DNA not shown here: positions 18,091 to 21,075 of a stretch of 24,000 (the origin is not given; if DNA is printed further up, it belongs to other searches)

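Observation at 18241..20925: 894-aa PHP phosphoesterase :: SMC/Rad50-like ABC ATPase fusion as a single-gene defence candidate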

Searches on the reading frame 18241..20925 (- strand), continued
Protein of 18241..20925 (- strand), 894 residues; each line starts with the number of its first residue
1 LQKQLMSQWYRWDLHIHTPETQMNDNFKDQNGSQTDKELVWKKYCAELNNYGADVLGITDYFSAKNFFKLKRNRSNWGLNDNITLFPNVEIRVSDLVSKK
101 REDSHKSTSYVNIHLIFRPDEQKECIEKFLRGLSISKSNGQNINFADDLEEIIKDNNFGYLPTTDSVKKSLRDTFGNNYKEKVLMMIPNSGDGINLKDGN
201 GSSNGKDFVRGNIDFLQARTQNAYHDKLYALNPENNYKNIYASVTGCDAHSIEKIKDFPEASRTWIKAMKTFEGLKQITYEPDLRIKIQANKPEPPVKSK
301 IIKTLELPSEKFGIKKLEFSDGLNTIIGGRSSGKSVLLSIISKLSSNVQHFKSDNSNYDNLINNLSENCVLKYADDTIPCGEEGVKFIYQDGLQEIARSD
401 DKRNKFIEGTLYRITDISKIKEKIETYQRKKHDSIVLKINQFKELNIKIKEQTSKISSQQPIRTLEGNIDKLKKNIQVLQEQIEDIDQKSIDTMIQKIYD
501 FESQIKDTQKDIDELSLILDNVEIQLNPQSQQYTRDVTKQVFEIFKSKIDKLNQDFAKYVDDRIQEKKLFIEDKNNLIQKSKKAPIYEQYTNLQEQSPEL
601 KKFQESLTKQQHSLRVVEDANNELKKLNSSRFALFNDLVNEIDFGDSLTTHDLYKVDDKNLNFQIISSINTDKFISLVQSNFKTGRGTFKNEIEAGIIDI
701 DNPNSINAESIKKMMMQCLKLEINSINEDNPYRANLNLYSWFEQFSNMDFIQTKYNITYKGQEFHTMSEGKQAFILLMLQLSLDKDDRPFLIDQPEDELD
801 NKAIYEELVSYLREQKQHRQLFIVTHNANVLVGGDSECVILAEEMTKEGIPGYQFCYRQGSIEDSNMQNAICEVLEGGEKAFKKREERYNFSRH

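Call 40: predict_structure(alignment_id=A1)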
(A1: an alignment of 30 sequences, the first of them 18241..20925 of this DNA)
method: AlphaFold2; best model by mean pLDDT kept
length: 894 residues; sequences in the alignment: 30
mean_pLDDT: 86.8   pTM: 0.68
mean pLDDT of the five models: 86.8, 86.1, 83.3, 82.9, 82.5
residues with pLDDT >= 90: 414; 70-90: 424; 50-70: 51; < 50: 5
segments of 3 or more residues with pLDDT < 50: 891-894
pLDDT, mean of each block of 10 residues (from residue 1): 79 95 91 94 96 96 94 96 96 86 76 95 95 89 91 84 93 92 91 75 78 90 91 85 92 94 95 91 92 83 90 90 90 89 86 86 90 89 78 87 88 81 90 93 91 87 87 81 69 82 87 86 76 78 86 90 93 91 82 77 83 86 91 92 90 76 90 94 89 88 91 92 74 91 93 90 87 85 79 71 76 87 88 91 69 81 91 86 75 37
secondary structure, 60 per line:
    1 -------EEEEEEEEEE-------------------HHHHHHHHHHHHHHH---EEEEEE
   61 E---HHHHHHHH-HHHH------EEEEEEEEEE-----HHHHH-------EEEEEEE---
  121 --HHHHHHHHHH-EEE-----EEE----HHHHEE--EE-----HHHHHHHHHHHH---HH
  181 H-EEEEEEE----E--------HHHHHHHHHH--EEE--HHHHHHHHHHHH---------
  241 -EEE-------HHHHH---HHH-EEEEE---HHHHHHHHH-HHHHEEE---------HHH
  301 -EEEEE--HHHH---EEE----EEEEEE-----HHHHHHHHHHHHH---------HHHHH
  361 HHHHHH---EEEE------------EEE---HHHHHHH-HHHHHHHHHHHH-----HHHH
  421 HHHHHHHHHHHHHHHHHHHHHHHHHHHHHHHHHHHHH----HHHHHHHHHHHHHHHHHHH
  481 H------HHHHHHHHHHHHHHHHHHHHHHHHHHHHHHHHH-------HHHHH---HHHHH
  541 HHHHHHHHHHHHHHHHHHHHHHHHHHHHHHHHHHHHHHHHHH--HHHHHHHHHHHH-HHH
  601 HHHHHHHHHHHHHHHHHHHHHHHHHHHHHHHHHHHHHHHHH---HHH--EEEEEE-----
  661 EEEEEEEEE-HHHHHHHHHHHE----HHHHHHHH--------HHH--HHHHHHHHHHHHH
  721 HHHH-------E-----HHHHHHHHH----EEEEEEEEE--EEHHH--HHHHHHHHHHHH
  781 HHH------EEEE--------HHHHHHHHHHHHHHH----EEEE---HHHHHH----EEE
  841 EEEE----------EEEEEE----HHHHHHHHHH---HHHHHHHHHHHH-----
elements in order (helices of 4 or more, strands of 3 or more residues): E8-17 H37-51 E55-61 H65-72 H74-77 E84-93 H99-103 E111-117 H123-132 E134-136 E142-144 H149-152 H164-175 E183-189 H203-212 E215-217 H220-231 E242-244 H252-256 E264-268 H272-280 H282-285 E286-288 E302-306 H309-312 E316-318 E323-328 H334-346 H356-366 E370-373 E386-388 H392-398 H400-411 H417-457 H462-481 H488-520 H528-532 H536-582 H585-596 H598-641 E650-655 E661-669 H671-681 H687-694 H708-724 H738-746 E751-759 H769-783 E790-793 H802-816 E821-824 H828-833 E838-844 E855-860 H865-874 H878-889

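Call 42: search_protein_families(library=pfam, proteins=[L043:10598-11761:+, L002:7496-7729:+, L087:5442-6500:+, L035:10709-13717:+, L026:8076-9413:+, L025:3042-6959:+, L017:7475-8230:+, L070:10965-12263:+], max_evalue=1)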
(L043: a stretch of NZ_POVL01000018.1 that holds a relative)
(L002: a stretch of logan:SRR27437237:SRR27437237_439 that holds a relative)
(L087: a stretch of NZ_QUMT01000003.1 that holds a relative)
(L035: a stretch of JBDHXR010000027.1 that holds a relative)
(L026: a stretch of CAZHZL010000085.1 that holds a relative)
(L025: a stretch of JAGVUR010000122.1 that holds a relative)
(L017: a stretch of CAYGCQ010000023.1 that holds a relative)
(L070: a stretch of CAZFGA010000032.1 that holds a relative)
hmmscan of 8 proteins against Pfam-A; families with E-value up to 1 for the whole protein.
L043:10598-11761:+ (387 aa): 3 families
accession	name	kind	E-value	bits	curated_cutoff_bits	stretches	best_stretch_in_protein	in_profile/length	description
PF04326.19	SLFN_AlbA_2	-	1.9e-22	80.4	25.3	1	14-127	1-117/118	Schlafen, AlbA_2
PF13749.12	HATPase_c_4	-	4.6e-13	49.4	26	1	297-361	2-68/89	Putative ATP-dependent DNA helicase recG C-terminal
PF14760.11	Rnk_N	-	0.12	13.3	23.7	0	59-77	6-24/41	Rnk N-terminus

L002:7496-7729:+ (77 aa): 1 family
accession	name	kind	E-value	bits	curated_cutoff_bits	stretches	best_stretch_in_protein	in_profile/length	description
PF18024.7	HTH_50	-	0.093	12.9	27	1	41-56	33-48/50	Helix-turn-helix domain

L087:5442-6500:+ (353 aa): 1 family
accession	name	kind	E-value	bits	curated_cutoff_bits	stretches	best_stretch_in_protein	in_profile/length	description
PF02811.25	PHP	-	0.00073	20.3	26.4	1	106-197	1-94/164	PHP domain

L035:10709-13717:+ (1002 aa): 6 families
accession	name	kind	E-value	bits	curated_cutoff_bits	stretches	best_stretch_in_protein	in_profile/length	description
PF18766.7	SWI2_SNF2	-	2.5e-26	93.1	26.7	2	280-432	1-145/221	SWI2/SNF2 ATPase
PF04851.21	ResIII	-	1.1e-14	55.2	22.5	1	277-432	4-152/164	Type III restriction enzyme, res subunit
PF04313.20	HSDR_N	-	2.3e-13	50.9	25.1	1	119-209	108-197/198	Type I restriction enzyme R protein N terminus (HSDR_N)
PF22679.2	T1R_D3-like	-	1.5e-11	45.3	27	1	641-706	87-156/158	Type I restriction enzyme subunit R domain 3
PF00270.35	DEAD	-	3.1e-10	40.5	26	1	289-482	12-164/167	DEAD/DEAH box helicase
PF05729.18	NACHT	-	0.047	14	26.7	1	303-434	5-118/167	NACHT domain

L026:8076-9413:+ (445 aa): 6 families
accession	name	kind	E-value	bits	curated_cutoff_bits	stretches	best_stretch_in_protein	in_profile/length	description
PF09903.14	DUF2130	-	2.7e-90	302.6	26.7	1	172-430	3-255/255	Uncharacterized protein conserved in bacteria (DUF2130)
PF24441.1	DUF7560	-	0.0089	16.2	27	1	3-25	5-27/44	Family of unknown function (DUF7560)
PF16808.10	PKcGMP_CC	-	0.0091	16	35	1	66-88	10-32/35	Coiled-coil N-terminus of cGMP-dependent protein kinase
PF13248.11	Zn_ribbon_3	-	0.078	12.9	27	1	3-13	2-11/26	zinc-ribbon domain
PF13717.11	Zn_ribbon_4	-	0.14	12.5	30.3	1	4-18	3-17/36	zinc-ribbon domain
PF13719.11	Zn_ribbon_5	-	0.18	12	29.3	1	4-18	3-17/37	zinc-ribbon domain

L025:3042-6959:+ (1305 aa): 3 families
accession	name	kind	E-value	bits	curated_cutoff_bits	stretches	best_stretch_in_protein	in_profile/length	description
PF00271.37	Helicase_C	-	5.4e-06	27.1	23.5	1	1063-1107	64-108/110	Helicase conserved C-terminal domain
PF00270.35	DEAD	-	0.016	15.4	26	1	605-668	22-74/167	DEAD/DEAH box helicase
PF01491.21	Frataxin_Cyay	-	0.084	13.5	21.3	0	1045-1099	13-64/107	Frataxin-like domain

L017:7475-8230:+ (251 aa): 3 families
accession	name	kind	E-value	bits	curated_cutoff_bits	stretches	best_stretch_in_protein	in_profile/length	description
PF12705.13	PDDEXK_1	-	5.7e-16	59.6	22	2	105-244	120-244/247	PD-(D/E)XK nuclease superfamily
PF01930.23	Cas_Cas4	-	0.0004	20.9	22.7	1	128-244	61-156/160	Domain of unknown function DUF83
PF12684.13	DUF3799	-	0.0035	17.6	26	1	128-241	117-231/233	PDDEXK-like domain of unknown function (DUF3799)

L070:10965-12263:+ (432 aa): 3 families
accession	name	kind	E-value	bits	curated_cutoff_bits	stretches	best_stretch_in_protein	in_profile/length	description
PF00753.33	Lactamase_B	-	1e-06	29.3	22.7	1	33-118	17-92/196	Metallo-beta-lactamase superfamily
PF12706.13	Lactamase_B_2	-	0.016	15.2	27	1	66-97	27-57/200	Beta-lactamase superfamily domain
PF07753.16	DUF1609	-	0.26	11.2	25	1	152-202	161-209/227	Protein of unknown function (DUF1609)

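Call 43: fold_search(model_id=the predicted structure, library=pdb)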
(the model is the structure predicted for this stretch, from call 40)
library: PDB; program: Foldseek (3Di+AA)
matches with E <= 10: 765; with E <= 0.001: 50
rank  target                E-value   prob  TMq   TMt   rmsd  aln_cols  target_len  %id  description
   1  5xei                  5.0e-08  1.00  0.16  0.26  33.4       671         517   13  Crystal structure of the Smc head domain with a coiled coil and joint derived from Pyrococcus yayanosii (released 2017-06-07)
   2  7w1m_B                1.2e-07  1.00  0.20  0.31  31.5       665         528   12  Cryo-EM structure of human cohesin-CTCF-DNA complex (released 2023-05-31)
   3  9qxx_A                1.1e-06  1.00  0.17  0.21  38.4       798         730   10  JetABC DNA loaded state dimer (released 2025-10-01)
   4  4ad8                  2.3e-06  1.00  0.20  0.35  20.6       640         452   10  Crystal structure of a deletion mutant of Deinococcus radiodurans RecN (released 2012-12-12)
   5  9qxt_A                2.9e-06  1.00  0.16  0.19  39.0       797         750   10  E. coli JetABC dimer in the DNA boarding-holding state (released 2025-10-01)
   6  8dk2_D                3.3e-06  1.00  0.16  0.20  40.2       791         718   10  CryoEM structure of Pseudomonas aeruginosa PA14 JetABC in an unclamped state trapped in ATP dependent dimeric form (released 2022-10-05)
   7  7nyw_A                5.2e-06  1.00  0.16  0.20  24.6       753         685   12  Cryo-EM structure of the MukBEF-MatP-DNA head module (released 2021-07-07)
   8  7nyw_B                6.7e-06  1.00  0.16  0.17  36.5       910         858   10  Cryo-EM structure of the MukBEF-MatP-DNA head module (released 2021-07-07)
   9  9qxu_B                8.6e-06  1.00  0.17  0.21  37.6       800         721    9  JetABC DNA loaded state monomer (open) (released 2025-10-01)
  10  8dk1_C                1.5e-05  1.00  0.17  0.28  30.4       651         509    9  CryoEM structure of JetABC (head construct) from Pseudomonas aeruginosa PA14 (released 2022-10-05)
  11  8as8_A                1.7e-05  1.00  0.17  0.23  25.6       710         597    9  E. coli Wadjet JetABC monomer (released 2022-12-14)
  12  9qxu_A                1.9e-05  1.00  0.18  0.21  40.3       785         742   10  JetABC DNA loaded state monomer (open) (released 2025-10-01)
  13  6wge_B                2.0e-05  1.00  0.21  0.35  27.2       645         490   11  Cryo-EM structure of human Cohesin-NIPBL-DNA complex without STAG1 (released 2020-05-20)
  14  6wg3_B                2.5e-05  1.00  0.20  0.25  40.4       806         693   12  Cryo-EM structure of human Cohesin-NIPBL-DNA complex (released 2020-05-20)
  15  9f5w_B                2.6e-05  1.00  0.17  0.27  28.9       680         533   12  Human condensin II - M18BP1 complex (released 2025-07-02)
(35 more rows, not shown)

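Call 51: search_protein_families(library=pfam, alignment_id=A3, max_evalue=0.00001)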
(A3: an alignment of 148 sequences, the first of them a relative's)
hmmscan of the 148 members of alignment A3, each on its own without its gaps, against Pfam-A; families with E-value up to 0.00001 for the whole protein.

A. member 1, L009:6617-6943:+ (108 aa): 0 families

B. families by the number of members that match (of 148 scanned): 136 families (the first 25 are shown)
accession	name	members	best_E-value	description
PF01420.25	Methylase_S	3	3.7e-31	Type I restriction modification DNA specificity domain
PF00589.27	Phage_integrase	3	6.6e-20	Phage integrase family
PF09903.14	DUF2130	2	2.5e-91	Uncharacterized protein conserved in bacteria (DUF2130)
PF01026.27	TatD_DNase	2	3.2e-70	TatD related DNase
PF03235.19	GmrSD_N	2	5e-35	GmrSD restriction endonuclease, N-terminal domain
PF12705.13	PDDEXK_1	2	1.9e-29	PD-(D/E)XK nuclease superfamily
PF17761.7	DUF1016_N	2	8.2e-24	DUF1016 N-terminal domain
PF13443.12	HTH_26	2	8.5e-19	Cro/C1-type HTH DNA-binding domain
PF04851.21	ResIII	2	1.6e-16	Type III restriction enzyme, res subunit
PF08448.16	PAS_4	2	5.8e-14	PAS fold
PF13401.12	AAA_22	2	8.8e-08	AAA domain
PF02127.20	Peptidase_M18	1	3.8e-124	Aminopeptidase I zinc metalloprotease (M18)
PF09561.16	RE_HpaII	1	1.2e-112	HpaII restriction endonuclease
PF09848.15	SLFN-g3_helicase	1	4.6e-99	Schlafen group 3, DNA/RNA helicase domain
PF09553.16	RE_Eco47II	1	5.4e-89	Eco47II restriction endonuclease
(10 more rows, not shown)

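Call 63: search_dna_similar(query=window:18241-20925:-, collection=plasmids, mode=protein, max_rows=40, max_evalue=0.001)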
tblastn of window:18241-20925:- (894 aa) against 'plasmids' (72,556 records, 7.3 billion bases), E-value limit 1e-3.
Records with a match: 1144; places in all: 1203; records where one place covers at least 80% of the query: 3.
Best place of each record, by identity: <60% 1144.
By first word of the organism name: Escherichia 353; Klebsiella 339; Enterobacter 56; Piscirickettsia 34; Salmonella 32; Citrobacter 28; Sinorhizobium 23; Serratia 21; Pseudomonas 21; Raoultella 18; and 68 more.
By predicted mobility (MOB-suite, as given by PLSDB): conjugative 828; non-mobilizable 202; mobilizable 114.
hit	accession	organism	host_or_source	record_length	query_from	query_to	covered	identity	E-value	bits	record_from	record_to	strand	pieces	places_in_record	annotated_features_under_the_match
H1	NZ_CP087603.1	Lactococcus lactis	Cell culture,Raw cow milk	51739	7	891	99%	27.6%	5e-49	197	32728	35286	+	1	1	TrlF family AAA-like ATPase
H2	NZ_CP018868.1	Companilactobacillus alimentarius DSM 20249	single cell,marinated fish product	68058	7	889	99%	27.3%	8e-53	209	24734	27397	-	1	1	TrlF family AAA-like ATPase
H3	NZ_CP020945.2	Pantoea ananatis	Allium cepa,tissue sample,Toombs County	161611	7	882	89%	23.2%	2e-21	198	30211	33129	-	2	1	TrlF family AAA-like ATPase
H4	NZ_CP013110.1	Sinorhizobium americanum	Vachellia farnesiana,cell culture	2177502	7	892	73%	25.7%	5e-27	203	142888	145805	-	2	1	record has no annotation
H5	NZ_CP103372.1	Massilia sp. H6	Whole genome of bacteria,soil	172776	9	891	74%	25.2%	4e-25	214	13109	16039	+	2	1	TrlF family AAA-like ATPase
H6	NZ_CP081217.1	Phaeobacter inhibens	-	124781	7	883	72%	25.6%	7e-25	212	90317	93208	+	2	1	TrlF family AAA-like ATPase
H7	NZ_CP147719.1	Bradyrhizobium sp. 2S1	-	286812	7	888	62%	29.4%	5e-23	222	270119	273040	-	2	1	TrlF family AAA-like ATPase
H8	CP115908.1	Agrobacterium tumefaciens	Russian Sage,cell culture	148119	7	888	69%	26.3%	1e-28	229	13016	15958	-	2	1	AAA family ATPase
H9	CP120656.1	Lactiplantibacillus plantarum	whole organism,fermented mustard green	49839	7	889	58%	30.8%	5e-26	245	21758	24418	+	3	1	hypothetical protein (x3) | AAA family ATPase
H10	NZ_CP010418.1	Azotobacter chroococcum NCIMB 8003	cell culture,soil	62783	7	891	61%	29.0%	7e-32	242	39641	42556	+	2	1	TrlF family AAA-like ATPase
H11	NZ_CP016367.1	Phaeobacter porticola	cell culture,barnacle at wood pile-on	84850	5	888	67%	25.7%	2e-23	199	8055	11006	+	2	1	TrlF family AAA-like ATPase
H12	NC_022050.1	Paracoccus aminophilus JCM 7686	-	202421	7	884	62%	27.5%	2e-17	190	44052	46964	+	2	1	TrlF family AAA-like ATPase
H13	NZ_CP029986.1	Sphingomonas sp. FARSPH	cell culture,Sf9 cell culture media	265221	5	882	55%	30.7%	4e-26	238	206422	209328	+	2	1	TrlF family AAA-like ATPase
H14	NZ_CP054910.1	Pantoea ananatis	-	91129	1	893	53%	31.5%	2e-24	219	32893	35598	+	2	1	TrlF family AAA-like ATPase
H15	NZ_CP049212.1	Agrobacterium rubi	Raspberry,cell culture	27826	7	892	55%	30.6%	6e-19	195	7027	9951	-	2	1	TrlF family AAA-like ATPase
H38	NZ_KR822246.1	Enterobacter hormaechei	rectal swab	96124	7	891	52%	31.3%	1e-21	212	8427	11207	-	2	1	TrlF family AAA-like ATPase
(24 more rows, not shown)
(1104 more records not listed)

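Call 64: get_annotated_region(hit=H38, flank=7000)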
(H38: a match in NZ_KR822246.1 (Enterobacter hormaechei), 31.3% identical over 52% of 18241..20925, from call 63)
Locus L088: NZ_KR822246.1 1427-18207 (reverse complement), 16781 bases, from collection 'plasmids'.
description: Enterobacter hormaechei strain E0083033-1 plasmid pEh1A, complete sequence
organism: Enterobacter hormaechei (NCBI taxid 158836)
taxonomy: Bacteria; Pseudomonadota; Gammaproteobacteria; Enterobacterales; Enterobacteriaceae; Enterobacter; Enterobacter hormaechei
host: -; source: rectal swab; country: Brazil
typing (MOB-suite, as given by PLSDB): conjugative; replicon IncFII,rep_cluster_1418; relaxase MOBP; mating-pair formation MPF_I
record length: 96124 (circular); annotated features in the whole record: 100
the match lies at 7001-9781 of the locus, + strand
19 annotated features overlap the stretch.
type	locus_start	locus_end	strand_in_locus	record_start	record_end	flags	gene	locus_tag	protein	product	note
CDS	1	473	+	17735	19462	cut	-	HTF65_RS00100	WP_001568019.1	ATP-binding protein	-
CDS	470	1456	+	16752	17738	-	-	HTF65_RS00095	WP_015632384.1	UvrD-helicase domain-containing protein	-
CDS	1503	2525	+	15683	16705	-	istA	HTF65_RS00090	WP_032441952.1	IS21-like element ISSen3 family transposase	GO:0006313 - DNA transposition [Evidence IEA]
CDS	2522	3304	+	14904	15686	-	istB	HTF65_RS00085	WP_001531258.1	IS21-like element ISSen3 family helper ATPase IstB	-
CDS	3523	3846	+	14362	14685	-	-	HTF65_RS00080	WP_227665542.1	hypothetical protein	-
CDS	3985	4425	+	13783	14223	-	-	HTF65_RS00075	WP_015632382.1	transposase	GO:0006313 - DNA transposition [Evidence IEA]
CDS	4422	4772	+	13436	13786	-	tnpB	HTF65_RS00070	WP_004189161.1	IS66 family insertion sequence element accessory protein TnpB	-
CDS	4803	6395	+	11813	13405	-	-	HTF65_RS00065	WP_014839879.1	IS66-like element ISKox1 family transposase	GO:0006313 - DNA transposition [Evidence IEA]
CDS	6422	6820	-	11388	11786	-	-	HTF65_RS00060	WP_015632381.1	hypothetical protein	-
CDS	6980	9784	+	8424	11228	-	-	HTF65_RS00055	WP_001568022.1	TrlF family AAA-like ATPase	-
CDS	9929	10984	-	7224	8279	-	-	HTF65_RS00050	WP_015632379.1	Abi family protein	-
CDS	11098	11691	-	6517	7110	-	-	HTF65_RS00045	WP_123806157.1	hypothetical protein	-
CDS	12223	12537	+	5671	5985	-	-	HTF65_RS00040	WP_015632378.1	hypothetical protein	-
CDS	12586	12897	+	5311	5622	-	-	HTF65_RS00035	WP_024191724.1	hypothetical protein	-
CDS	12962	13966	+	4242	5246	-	-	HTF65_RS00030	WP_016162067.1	hypothetical protein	-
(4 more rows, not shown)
